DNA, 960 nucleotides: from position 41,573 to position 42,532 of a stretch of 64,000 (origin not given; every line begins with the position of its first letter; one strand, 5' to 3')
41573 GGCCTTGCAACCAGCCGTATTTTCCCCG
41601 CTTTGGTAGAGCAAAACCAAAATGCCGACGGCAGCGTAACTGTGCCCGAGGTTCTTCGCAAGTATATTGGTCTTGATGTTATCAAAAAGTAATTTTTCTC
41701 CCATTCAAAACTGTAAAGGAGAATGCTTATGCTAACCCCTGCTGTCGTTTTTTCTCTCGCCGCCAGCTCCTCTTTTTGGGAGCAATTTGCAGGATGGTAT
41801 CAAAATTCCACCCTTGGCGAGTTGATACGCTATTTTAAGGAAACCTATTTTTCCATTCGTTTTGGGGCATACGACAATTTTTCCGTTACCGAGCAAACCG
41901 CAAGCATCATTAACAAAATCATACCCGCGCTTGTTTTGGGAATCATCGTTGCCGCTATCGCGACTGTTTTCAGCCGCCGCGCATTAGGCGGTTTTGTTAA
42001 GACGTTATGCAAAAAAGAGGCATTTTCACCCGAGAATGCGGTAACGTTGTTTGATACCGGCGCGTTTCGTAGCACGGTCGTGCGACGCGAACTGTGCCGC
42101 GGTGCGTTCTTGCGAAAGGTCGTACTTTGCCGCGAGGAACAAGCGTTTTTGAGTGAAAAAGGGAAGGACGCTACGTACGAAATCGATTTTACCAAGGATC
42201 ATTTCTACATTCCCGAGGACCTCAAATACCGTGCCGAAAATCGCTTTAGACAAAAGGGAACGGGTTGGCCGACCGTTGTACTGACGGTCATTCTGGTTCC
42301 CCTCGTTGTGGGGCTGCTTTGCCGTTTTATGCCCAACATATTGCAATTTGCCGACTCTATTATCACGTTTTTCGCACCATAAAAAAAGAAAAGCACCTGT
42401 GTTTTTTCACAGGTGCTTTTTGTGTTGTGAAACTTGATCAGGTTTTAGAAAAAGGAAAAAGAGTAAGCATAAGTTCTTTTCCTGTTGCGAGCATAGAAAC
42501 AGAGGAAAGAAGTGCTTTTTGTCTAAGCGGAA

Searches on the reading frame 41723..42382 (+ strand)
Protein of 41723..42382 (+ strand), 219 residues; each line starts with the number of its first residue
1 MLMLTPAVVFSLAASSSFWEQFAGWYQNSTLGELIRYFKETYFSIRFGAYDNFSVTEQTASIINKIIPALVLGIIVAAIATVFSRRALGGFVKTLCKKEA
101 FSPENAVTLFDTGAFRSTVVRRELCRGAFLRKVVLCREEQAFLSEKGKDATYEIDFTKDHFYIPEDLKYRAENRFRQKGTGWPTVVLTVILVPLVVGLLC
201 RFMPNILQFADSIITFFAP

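Call 5: search_protein_families(library=pfam, proteins=[window:41723-42382:+], max_evalue=1)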
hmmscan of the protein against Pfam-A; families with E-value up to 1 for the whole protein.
window:41723-42382:+ (219 aa): 3 families
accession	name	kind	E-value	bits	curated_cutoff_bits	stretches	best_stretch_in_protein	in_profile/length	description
PF00654.25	Voltage_CLC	-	0.012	15.2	24.8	1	41-86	138-183/346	Voltage gated chloride channel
PF11188.13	DUF2975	-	0.04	14.3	27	0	70-108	20-58/130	Protein of unknown function (DUF2975)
PF20664.2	DUF6814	-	0.077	13.7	25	0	183-199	42-58/71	Family of unknown function (DUF6814)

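Call 7: search_protein_families(library=ncbifam, proteins=[window:41723-42382:+], max_evalue=1)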
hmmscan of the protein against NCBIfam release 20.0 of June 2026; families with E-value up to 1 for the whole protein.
window:41723-42382:+ (219 aa): 0 families

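Call 72: find_related_loci(query=window:41723-42382:+, collection=metagenome_contigs, flank=4500)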
Query window:41723-42382:+ (219 aa) in metagenome_contigs; peptide patterns used: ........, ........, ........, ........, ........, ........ (x = any residue, [..] = any of these).
144 stretches matched a pattern; 6 encode a relative of the query (tblastn E <= 1e-3); 6 distinct loci.
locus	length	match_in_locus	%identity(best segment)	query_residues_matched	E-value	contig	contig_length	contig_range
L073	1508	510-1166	100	1-219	4e-161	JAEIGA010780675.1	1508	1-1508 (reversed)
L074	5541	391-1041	79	3-219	3e-120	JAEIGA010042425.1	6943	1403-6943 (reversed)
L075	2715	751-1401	82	3-219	3e-123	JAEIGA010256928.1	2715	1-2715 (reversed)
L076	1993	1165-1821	71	1-219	6e-109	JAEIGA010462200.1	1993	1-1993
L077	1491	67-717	76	3-219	6e-110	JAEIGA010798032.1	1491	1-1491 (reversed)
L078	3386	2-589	87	24-219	6e-101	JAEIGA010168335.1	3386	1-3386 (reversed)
